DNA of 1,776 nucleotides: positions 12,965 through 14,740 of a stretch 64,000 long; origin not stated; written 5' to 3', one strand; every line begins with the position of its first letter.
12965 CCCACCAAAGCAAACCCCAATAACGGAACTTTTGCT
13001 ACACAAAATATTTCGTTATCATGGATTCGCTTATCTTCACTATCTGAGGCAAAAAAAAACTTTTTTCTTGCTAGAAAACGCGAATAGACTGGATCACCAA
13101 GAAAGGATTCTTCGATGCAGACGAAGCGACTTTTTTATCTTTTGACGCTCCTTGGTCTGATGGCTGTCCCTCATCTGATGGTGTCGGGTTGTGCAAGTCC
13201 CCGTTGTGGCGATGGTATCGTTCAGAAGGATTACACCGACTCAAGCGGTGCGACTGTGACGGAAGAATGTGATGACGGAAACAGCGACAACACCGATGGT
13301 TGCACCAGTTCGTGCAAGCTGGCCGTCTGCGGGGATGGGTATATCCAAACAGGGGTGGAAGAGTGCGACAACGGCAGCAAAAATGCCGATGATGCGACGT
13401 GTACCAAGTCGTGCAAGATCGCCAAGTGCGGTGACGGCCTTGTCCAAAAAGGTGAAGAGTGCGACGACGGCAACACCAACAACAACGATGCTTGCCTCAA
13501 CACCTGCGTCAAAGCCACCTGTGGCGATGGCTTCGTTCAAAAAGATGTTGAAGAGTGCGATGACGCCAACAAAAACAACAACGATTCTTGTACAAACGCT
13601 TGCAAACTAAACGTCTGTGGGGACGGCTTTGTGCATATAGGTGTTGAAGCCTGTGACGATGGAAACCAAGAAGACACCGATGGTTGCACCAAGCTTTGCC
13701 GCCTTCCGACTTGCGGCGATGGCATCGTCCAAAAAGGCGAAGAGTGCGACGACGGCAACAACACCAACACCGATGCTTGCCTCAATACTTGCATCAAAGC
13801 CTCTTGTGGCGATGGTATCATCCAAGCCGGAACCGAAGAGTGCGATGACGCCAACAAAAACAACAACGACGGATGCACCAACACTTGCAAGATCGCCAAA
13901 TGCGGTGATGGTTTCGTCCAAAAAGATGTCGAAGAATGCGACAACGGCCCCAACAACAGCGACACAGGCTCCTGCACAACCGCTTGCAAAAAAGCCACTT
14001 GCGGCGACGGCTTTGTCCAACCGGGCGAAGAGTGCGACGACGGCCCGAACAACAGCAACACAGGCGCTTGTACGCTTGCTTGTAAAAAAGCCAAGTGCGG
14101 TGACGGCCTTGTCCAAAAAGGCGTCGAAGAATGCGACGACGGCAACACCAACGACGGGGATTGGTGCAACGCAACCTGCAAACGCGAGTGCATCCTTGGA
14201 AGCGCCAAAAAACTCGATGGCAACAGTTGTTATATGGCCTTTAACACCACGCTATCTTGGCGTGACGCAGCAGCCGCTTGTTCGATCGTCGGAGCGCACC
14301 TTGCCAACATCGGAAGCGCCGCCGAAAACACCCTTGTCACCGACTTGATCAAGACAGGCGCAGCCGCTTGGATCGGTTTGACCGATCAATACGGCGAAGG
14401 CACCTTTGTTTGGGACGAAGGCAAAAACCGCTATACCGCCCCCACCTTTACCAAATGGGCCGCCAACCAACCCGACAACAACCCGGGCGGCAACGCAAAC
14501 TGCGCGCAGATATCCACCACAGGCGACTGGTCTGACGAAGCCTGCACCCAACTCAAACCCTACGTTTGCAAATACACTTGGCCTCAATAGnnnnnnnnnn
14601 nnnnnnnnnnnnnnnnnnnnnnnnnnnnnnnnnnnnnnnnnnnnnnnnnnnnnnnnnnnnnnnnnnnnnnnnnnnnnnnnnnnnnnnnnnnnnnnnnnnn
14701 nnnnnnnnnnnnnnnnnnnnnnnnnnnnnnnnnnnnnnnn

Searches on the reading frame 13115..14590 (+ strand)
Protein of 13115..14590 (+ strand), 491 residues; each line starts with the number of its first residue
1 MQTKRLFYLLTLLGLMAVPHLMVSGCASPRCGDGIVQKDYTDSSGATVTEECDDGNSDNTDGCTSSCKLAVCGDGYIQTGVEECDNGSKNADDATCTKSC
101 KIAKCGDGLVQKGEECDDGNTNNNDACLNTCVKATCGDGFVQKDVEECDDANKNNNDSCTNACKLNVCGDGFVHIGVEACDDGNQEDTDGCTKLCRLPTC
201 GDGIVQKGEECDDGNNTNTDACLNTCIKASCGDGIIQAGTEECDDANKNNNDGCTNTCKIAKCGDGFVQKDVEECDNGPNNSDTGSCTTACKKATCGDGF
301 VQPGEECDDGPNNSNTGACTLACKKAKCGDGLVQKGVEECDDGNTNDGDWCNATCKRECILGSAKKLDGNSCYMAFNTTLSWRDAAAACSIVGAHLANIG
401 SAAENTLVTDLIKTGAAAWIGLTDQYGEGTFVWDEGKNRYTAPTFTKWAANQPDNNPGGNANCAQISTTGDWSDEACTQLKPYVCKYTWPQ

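Call 12: find_encoding_contigs(protein=window:13115-14590:+, flank=10000, max_places=6)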
Protein window:13115-14590:+ (491 aa): no gene with exactly this product is on record in the collection.

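Call 25: search_protein_families(library=pfam, proteins=[window:13115-14590:+], max_evalue=0.001)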
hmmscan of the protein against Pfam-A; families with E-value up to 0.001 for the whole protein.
window:13115-14590:+ (491 aa): 2 families
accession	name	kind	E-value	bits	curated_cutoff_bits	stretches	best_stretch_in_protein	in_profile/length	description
PF13948.11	DUF4215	-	1.6e-54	182.4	27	7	224-259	15-47/47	Domain of unknown function (DUF4215)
PF00059.27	Lectin_C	-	2.1e-22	80.3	22.6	1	379-486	2-106/107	Lectin C-type domain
